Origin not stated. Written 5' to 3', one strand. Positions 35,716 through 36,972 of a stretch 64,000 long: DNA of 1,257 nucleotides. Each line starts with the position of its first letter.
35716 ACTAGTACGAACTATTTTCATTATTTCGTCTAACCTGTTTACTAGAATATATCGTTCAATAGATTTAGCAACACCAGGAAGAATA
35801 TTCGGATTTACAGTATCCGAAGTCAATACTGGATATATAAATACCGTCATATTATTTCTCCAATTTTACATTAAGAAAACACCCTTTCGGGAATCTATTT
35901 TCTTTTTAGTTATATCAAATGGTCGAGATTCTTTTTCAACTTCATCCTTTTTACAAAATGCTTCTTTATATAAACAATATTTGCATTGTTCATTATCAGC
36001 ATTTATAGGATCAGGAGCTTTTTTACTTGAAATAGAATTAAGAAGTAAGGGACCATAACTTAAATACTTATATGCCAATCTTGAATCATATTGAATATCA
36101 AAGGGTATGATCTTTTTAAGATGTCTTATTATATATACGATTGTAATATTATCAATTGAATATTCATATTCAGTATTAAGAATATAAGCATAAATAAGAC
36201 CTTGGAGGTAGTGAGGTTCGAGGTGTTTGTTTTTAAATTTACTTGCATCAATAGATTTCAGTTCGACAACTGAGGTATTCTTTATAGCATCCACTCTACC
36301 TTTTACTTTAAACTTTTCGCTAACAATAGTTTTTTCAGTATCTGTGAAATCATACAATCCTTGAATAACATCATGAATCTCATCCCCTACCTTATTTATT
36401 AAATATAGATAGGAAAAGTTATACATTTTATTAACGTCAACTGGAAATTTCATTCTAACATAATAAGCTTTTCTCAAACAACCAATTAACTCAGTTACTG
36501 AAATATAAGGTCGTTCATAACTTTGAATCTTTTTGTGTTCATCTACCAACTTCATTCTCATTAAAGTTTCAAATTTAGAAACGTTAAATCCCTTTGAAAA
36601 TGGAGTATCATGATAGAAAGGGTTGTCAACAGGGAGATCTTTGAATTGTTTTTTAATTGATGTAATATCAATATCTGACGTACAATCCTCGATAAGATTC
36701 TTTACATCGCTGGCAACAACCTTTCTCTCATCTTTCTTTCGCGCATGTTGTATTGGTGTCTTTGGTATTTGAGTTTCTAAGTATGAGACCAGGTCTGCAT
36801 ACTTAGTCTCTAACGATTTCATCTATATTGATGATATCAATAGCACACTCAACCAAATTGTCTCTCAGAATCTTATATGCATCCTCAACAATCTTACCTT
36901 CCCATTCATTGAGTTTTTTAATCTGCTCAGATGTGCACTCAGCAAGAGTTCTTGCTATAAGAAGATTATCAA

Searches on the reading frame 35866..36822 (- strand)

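Call 74: search_protein_families(library=phrogs, proteins=[window:35866-36822:-], max_evalue=0.001)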
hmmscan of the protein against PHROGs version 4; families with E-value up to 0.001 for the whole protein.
window:35866-36822:- (318 aa): 2 families
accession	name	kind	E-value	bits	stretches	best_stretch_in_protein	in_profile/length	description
phrog_1706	-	DNA, RNA and nucleotide metabolism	2.3e-22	80.8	1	82-296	22-249/293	CRISPR/Cas system associated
phrog_2506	-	DNA, RNA and nucleotide metabolism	0.0002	21.7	1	160-273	179-315/342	exonuclease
